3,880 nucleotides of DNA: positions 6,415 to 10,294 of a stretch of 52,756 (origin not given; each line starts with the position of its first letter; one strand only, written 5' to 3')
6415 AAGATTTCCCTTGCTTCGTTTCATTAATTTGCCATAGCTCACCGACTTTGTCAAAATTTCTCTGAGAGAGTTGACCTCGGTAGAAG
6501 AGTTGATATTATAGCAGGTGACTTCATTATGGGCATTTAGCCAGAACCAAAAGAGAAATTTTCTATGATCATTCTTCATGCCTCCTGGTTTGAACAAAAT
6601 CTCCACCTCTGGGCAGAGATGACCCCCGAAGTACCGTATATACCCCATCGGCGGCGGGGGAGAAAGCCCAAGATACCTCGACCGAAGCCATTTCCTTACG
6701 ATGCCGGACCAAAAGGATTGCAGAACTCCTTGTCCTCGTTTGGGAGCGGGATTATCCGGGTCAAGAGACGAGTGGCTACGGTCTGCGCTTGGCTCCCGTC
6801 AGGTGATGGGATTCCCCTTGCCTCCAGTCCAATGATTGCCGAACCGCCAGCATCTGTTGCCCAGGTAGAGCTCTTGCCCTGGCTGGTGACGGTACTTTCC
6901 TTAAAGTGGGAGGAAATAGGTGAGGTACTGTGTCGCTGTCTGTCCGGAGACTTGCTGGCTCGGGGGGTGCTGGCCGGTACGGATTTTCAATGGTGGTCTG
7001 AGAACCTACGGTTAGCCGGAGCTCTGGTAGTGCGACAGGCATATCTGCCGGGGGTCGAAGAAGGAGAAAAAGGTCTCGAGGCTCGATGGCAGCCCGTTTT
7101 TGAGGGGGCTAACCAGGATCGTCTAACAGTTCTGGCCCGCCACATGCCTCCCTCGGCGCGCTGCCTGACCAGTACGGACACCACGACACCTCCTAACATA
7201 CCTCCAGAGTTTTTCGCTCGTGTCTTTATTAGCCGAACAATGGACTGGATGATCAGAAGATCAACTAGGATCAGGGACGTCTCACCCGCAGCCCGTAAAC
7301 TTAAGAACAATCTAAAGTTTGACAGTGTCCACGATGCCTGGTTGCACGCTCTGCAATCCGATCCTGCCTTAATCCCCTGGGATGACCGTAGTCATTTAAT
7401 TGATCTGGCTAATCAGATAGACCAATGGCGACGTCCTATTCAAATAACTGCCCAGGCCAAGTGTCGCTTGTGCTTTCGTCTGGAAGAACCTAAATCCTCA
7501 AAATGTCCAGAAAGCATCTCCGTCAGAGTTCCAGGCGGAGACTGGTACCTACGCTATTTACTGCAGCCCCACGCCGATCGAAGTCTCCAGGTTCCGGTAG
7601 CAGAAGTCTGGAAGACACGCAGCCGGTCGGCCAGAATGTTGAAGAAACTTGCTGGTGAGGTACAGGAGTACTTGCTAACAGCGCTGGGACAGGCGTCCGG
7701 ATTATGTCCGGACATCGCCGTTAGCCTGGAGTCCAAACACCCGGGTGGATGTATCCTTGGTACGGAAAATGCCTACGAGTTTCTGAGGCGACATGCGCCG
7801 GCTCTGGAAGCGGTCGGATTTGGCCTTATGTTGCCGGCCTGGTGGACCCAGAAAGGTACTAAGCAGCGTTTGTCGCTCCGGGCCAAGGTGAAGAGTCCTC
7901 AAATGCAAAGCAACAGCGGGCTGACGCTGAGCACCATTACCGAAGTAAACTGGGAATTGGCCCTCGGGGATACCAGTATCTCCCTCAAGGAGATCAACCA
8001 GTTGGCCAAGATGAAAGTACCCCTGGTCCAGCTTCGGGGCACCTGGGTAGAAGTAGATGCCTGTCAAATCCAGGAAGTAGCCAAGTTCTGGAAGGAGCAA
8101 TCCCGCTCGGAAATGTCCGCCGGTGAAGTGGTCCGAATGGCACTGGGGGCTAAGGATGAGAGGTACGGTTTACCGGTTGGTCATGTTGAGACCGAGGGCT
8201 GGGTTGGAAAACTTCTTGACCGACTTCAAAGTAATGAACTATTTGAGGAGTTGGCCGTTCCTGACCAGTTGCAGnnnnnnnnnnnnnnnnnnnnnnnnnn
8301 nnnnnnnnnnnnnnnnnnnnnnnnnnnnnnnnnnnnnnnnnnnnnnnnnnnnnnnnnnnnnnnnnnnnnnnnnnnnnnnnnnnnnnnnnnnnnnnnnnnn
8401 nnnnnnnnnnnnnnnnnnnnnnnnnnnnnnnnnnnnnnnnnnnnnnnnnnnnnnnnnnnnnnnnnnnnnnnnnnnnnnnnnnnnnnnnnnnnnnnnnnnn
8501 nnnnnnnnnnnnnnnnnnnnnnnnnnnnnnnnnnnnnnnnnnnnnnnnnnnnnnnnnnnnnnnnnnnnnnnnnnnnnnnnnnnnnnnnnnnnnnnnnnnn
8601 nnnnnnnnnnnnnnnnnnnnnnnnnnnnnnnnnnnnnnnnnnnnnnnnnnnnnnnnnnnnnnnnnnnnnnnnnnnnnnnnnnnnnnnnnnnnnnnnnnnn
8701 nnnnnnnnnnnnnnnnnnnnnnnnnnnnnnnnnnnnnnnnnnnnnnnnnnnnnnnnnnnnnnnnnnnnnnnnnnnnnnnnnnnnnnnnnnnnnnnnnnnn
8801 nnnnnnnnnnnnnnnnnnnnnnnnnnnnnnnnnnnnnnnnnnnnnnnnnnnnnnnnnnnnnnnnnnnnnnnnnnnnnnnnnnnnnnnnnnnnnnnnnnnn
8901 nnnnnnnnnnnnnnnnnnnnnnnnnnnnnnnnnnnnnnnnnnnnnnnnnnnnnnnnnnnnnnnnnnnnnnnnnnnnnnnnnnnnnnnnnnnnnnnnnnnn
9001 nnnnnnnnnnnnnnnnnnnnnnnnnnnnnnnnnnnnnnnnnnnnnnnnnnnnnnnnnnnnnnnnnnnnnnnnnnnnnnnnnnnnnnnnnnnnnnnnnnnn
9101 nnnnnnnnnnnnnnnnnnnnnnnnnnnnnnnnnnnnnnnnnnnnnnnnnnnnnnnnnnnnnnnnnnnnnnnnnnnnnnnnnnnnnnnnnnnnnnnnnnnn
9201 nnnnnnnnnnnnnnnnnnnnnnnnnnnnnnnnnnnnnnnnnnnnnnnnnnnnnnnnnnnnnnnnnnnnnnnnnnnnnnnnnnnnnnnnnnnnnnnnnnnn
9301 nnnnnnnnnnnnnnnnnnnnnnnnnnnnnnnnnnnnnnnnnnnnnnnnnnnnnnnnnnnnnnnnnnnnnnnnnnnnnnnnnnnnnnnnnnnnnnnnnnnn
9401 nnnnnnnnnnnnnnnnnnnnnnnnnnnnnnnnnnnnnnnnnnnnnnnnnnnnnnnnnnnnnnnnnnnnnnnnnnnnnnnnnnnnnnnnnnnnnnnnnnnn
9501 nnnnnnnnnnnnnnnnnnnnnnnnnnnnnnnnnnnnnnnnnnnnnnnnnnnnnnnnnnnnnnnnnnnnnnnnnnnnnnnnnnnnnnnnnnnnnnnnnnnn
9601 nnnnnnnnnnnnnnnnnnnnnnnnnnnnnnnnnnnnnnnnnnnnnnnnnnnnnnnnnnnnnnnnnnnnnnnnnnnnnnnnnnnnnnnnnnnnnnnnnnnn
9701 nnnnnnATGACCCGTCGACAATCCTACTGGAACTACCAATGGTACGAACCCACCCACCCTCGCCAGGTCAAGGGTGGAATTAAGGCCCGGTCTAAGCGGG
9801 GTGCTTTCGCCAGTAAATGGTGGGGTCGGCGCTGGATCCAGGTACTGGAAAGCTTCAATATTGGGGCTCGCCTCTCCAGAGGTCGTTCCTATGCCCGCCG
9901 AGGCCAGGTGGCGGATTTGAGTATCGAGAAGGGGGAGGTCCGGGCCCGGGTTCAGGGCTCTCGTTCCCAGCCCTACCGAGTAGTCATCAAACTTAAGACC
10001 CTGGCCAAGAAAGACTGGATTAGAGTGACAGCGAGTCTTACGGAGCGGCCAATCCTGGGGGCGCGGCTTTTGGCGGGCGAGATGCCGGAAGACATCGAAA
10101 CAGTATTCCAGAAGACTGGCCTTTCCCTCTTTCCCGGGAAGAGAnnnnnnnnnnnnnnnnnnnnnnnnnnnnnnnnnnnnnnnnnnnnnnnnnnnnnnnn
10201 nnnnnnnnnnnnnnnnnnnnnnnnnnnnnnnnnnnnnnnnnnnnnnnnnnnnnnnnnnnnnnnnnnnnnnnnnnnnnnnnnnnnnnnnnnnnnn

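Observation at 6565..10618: GC-rich, translationally coupled SNF2 helicase / SWIM zinc-finger module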

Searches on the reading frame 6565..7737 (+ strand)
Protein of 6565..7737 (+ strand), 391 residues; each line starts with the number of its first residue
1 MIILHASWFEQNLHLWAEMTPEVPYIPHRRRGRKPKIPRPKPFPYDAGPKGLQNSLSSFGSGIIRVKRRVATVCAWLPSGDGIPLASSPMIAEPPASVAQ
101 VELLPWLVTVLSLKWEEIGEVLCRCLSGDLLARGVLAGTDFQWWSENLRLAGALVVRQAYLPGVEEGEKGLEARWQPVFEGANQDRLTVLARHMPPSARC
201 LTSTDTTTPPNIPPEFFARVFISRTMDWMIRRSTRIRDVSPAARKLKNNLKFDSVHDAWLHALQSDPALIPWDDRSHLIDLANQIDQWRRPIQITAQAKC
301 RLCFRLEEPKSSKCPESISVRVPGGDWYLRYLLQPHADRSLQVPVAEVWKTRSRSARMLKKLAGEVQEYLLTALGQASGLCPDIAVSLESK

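Call 70: search_protein_families(library=pfam, proteins=[window:6565-7737:+], max_evalue=10)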
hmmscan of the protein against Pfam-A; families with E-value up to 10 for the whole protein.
window:6565-7737:+ (391 aa): 0 families

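Call 93: search_protein_representatives(protein=window:6565-7737:+)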
Query: 391 residues. Proteins with E-value up to 0.001 (for the whole library): 1131; up to 1e-10: 603; up to 1e-30: 140. The best 150 are listed.
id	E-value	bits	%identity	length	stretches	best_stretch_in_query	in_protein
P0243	4.7e-81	289.3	42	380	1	1-366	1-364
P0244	5.5e-81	289.0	43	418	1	1-390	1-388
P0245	4.3e-77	276.2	38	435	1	1-389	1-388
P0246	6.7e-77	275.6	37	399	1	1-389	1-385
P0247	2.0e-74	267.5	41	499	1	1-389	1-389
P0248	5.5e-73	262.7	38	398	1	1-390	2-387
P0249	1.0e-72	261.8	42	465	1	1-389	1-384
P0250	2.8e-71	257.1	40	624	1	1-389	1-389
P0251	7.8e-70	252.3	42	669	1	39-389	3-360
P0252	1.2e-69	251.8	39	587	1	1-390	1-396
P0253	5.1e-68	246.3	39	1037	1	1-391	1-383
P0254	4.9e-67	243.1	39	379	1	1-375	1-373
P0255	6.6e-67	242.7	37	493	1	1-388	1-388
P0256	2.9e-64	234.0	42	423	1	45-389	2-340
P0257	5.3e-64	233.1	39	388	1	1-360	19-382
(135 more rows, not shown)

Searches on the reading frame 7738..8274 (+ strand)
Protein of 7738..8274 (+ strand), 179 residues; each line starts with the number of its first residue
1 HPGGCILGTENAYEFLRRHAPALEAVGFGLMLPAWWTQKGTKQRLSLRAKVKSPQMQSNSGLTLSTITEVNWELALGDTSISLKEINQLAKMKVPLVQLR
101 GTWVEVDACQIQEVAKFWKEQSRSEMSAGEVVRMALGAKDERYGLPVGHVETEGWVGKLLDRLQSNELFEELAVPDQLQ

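Call 70: search_protein_families(library=pfam, proteins=[window:7738-8274:+], max_evalue=10)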
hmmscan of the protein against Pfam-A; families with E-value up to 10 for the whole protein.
window:7738-8274:+ (179 aa): 2 families
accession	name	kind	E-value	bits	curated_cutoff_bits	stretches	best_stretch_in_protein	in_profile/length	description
PF12419.13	DUF3670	-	7.2e-41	139.5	27.6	1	2-136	3-136/136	SNF2 Helicase protein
PF16143.10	DUF4851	-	0.082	12.9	25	1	21-88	21-90/189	Domain of unknown function (DUF4851)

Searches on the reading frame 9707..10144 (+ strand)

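Call 70: search_protein_families(library=pfam, proteins=[window:9707-10144:+], max_evalue=10)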
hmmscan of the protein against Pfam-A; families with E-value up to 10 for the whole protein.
window:9707-10144:+ (146 aa): 2 families
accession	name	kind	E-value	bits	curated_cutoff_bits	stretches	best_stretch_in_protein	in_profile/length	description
PF09510.15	Rtt102p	-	0.084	13.5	23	1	4-28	17-41/130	Rtt102p-like transcription regulator protein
PF05179.20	CDC73_C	-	0.19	11.8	32.8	1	71-113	49-89/158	RNA pol II accessory factor, Cdc73 family, C-terminal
